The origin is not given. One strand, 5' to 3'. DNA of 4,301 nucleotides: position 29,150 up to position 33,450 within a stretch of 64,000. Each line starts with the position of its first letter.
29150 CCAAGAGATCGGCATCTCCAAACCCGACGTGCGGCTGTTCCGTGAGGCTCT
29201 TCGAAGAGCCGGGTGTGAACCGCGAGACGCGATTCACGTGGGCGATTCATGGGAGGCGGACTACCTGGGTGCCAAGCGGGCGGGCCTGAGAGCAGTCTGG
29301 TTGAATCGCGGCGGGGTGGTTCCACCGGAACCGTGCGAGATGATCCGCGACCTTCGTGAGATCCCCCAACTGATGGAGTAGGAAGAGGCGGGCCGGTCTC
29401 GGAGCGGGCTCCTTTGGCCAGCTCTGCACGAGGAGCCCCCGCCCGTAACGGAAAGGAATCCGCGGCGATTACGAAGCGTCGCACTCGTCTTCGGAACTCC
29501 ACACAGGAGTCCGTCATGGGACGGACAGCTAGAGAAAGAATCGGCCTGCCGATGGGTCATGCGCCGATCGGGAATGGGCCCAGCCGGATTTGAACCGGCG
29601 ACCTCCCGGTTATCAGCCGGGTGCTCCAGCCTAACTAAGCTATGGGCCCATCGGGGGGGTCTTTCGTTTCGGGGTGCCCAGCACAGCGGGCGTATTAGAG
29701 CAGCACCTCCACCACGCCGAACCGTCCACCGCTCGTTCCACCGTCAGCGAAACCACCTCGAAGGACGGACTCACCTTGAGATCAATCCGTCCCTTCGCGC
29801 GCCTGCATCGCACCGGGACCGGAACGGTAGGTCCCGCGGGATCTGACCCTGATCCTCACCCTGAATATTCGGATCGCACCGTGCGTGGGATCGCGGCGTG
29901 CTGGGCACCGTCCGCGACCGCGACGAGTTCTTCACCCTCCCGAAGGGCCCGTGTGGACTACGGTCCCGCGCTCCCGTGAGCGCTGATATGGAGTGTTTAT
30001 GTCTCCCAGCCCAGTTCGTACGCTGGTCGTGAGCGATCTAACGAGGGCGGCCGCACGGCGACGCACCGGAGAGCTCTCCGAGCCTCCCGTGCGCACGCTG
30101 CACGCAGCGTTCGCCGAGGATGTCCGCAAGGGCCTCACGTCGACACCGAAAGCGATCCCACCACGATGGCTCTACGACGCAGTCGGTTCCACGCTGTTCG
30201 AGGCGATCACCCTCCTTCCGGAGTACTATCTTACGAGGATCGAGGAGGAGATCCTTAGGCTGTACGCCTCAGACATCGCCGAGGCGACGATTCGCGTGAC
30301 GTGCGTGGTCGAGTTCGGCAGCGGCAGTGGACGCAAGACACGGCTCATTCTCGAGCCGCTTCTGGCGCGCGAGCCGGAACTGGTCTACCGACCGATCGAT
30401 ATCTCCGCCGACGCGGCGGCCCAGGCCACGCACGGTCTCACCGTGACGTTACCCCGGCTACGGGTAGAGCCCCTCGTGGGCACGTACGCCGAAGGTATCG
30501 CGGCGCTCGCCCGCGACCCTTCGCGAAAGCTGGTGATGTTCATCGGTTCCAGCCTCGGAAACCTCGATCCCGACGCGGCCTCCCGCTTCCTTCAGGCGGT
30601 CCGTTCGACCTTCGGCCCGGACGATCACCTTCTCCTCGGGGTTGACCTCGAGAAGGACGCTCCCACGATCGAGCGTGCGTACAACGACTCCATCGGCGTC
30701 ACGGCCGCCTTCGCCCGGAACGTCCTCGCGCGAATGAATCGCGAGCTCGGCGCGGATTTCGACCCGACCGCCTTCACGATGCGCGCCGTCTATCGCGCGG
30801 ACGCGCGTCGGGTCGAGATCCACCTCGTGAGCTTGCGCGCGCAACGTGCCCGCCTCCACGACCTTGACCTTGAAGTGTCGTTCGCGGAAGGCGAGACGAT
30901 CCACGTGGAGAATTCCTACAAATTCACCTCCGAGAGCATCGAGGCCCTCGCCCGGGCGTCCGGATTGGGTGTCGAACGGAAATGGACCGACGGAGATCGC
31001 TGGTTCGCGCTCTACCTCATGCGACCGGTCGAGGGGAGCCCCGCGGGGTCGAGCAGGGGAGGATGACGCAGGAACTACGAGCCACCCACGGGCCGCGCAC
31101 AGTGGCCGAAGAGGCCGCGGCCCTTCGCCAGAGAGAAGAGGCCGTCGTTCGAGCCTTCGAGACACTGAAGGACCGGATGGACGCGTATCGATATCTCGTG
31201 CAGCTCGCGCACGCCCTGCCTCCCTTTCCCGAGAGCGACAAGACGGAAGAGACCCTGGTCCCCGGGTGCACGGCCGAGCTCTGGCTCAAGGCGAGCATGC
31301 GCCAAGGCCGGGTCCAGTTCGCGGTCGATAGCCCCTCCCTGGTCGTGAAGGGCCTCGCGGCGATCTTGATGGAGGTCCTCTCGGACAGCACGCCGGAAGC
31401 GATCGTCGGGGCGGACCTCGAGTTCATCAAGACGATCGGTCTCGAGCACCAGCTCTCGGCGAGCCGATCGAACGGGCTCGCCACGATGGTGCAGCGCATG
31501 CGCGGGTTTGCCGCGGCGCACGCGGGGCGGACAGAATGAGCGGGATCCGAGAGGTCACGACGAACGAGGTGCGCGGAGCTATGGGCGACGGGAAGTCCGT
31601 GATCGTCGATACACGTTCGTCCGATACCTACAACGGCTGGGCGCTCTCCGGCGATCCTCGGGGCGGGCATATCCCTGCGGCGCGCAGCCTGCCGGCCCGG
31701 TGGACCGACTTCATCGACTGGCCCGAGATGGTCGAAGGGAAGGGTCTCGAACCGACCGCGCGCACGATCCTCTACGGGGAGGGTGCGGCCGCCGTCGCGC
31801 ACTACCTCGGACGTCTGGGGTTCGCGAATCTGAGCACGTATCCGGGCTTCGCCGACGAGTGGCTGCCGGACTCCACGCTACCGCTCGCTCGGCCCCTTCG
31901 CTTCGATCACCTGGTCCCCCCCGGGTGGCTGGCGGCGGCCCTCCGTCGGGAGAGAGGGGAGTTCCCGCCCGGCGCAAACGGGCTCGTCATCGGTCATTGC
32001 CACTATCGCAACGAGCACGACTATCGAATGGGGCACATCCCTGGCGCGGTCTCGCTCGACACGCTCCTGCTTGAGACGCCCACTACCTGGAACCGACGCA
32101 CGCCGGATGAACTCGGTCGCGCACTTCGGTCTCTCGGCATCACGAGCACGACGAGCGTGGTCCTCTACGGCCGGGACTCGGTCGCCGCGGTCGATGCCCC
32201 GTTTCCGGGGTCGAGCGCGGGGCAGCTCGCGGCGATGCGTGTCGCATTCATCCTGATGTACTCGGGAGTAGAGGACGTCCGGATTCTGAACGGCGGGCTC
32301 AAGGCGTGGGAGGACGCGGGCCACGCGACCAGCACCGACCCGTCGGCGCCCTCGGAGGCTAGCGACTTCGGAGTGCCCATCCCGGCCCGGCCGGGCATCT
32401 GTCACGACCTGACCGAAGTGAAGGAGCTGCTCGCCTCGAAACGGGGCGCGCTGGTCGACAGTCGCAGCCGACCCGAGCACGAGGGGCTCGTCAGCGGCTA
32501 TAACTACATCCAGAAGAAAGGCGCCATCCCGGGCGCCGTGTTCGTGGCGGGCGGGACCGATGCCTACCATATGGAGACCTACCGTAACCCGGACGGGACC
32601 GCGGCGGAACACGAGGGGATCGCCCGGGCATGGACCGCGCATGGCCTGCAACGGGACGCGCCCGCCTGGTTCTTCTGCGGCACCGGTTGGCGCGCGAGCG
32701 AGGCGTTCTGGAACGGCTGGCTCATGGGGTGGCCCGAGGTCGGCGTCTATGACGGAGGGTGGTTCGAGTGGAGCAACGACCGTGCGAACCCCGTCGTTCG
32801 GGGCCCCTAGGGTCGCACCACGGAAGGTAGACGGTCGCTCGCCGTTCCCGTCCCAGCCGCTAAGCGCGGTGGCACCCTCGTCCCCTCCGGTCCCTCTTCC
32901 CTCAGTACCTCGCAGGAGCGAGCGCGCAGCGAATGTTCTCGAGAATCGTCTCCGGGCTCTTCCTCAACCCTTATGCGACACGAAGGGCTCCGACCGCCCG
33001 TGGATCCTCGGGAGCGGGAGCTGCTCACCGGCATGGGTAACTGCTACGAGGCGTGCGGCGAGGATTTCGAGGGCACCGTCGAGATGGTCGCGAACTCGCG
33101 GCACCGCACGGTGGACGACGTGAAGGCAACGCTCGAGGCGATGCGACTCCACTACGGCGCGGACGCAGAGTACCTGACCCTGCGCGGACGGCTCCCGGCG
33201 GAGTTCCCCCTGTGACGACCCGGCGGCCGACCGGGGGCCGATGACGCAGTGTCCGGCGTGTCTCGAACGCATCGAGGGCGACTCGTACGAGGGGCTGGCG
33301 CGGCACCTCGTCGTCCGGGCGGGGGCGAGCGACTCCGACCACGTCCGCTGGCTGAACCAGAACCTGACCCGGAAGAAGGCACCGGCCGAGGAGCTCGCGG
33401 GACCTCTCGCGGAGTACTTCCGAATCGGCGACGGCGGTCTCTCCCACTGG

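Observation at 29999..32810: EanA-SufE-EanB: putative oxygen-independent ergothioneine cluster with a built-in sulfur-carrier gene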

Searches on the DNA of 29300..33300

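Call 73: search_rna_families(source=window, start=29300, end=33300, threshold=evalue, max_evalue=1)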
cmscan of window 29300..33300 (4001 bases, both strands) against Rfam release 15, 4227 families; matches with E-value up to 1: 2.
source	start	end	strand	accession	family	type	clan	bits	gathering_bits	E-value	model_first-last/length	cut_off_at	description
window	29575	29649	-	RF00005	tRNA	Gene; tRNA;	CL00001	70.1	29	1.9e-14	1-71/71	no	tRNA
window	29574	29649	+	RF04354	Plastid-ycf2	Cis-reg;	-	42.2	65.7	1e-06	1-75/75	no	Plastid-ycf2 5UTR RNA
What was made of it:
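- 29651..29998 (+): Upstream intergenic region between tRNA-Ile(GAT) (29574-29650, minus strand) and eanA. It presumably holds the promoter, which was not identified. Rfam finds no other RNA family in 29300-33300 (call 73).
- Tried and rejected: Only the tRNA was found (call 73).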

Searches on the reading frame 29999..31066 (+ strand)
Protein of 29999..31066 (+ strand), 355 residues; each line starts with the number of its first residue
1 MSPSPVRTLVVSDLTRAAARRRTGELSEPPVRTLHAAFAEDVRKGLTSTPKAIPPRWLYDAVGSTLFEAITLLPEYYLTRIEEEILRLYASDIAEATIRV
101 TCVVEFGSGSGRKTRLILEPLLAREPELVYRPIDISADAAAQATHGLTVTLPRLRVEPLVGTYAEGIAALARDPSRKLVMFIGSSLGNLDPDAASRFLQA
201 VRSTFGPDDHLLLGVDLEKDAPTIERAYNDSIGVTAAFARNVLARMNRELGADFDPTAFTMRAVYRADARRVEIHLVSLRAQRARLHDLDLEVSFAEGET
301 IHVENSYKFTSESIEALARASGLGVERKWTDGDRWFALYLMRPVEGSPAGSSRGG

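Call 3: search_protein_families(library=pfam, proteins=[window:29999-31066:+])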
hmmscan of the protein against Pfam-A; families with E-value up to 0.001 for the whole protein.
window:29999-31066:+ (355 aa): 1 family
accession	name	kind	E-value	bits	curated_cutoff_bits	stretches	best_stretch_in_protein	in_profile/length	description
PF10017.15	Methyltransf_33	-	7.1e-106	354.1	23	1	38-342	1-303/304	Histidine-specific methyltransferase, SAM-dependent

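Call 4: search_protein_families(library=ncbifam, proteins=[window:29999-31066:+])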
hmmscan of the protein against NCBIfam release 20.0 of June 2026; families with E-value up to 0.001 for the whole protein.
window:29999-31066:+ (355 aa): 2 families
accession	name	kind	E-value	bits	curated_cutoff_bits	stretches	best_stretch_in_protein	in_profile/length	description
TIGR03438.1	egtD_ergothio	equivalog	8.2e-104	347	290.9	1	38-340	2-300/301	L-histidine N(alpha)-methyltransferase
TIGR03439.1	methyl_EasF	subfamily_domain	1.9e-52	178.1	205.55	1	36-339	11-320/321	EasF family methyltransferase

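Call 46: search_solved_structures(query=window:29999-31066:+, max_evalue=0.00001, show_alignments=1)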
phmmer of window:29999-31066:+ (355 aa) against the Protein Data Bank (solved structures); distinct sequences matched with E-value up to 0.00001: 6.
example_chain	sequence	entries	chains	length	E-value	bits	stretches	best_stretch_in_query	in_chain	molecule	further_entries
4uy7_A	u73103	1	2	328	5.1e-69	236.4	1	37-340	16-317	HISTIDINE-SPECIFIC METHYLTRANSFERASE EGTD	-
4uy5_A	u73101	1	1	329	5.1e-69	236.4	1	37-340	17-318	HISTIDINE-SPECIFIC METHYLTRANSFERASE EGTD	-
4uy6_A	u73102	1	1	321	6.7e-69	236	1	37-339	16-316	HISTIDINE-SPECIFIC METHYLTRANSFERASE EGTD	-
4pim_A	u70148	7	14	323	1.4e-68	235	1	37-339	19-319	Histidine-specific methyltransferase EgtD | Histidine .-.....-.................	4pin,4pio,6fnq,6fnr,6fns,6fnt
4pip_A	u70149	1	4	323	5.4e-68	233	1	37-339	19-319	Histidine-specific methyltransferase EgtD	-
7scf_A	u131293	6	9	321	2.3e-64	221.1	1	35-339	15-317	Histidine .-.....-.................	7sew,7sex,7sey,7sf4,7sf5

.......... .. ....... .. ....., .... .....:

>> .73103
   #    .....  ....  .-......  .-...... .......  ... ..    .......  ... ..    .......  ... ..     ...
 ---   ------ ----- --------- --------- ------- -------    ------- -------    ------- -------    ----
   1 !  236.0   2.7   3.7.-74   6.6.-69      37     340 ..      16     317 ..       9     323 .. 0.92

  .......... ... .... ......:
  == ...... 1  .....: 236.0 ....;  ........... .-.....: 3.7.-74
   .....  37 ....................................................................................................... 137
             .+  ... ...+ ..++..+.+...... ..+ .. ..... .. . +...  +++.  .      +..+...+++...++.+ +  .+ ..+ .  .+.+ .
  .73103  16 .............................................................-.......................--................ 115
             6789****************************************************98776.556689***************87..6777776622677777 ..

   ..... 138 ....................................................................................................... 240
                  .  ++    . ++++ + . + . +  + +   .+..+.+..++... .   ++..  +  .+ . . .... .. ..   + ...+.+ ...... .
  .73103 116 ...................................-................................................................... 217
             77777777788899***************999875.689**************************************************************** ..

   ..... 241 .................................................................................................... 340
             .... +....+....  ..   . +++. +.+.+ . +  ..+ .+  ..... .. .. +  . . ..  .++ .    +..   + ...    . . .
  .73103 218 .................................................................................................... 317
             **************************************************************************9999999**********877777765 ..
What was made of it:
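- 29999..31066 (+): eanA: EgtD-family SAM-dependent L-histidine N-alpha-methyltransferase, which makes hercynine (trimethylhistidine). F47, Y56, N166, Y206, T213, E282 and S284 are conserved; M252 is His (call 46).
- On EgtD/EanA histidine N-alpha-methyltransferase: M252 is His (call 46).
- The gene is translationally coupled in one operon with an EgtD equivalog whose histidine-binding residues are conserved (calls 4, 46).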
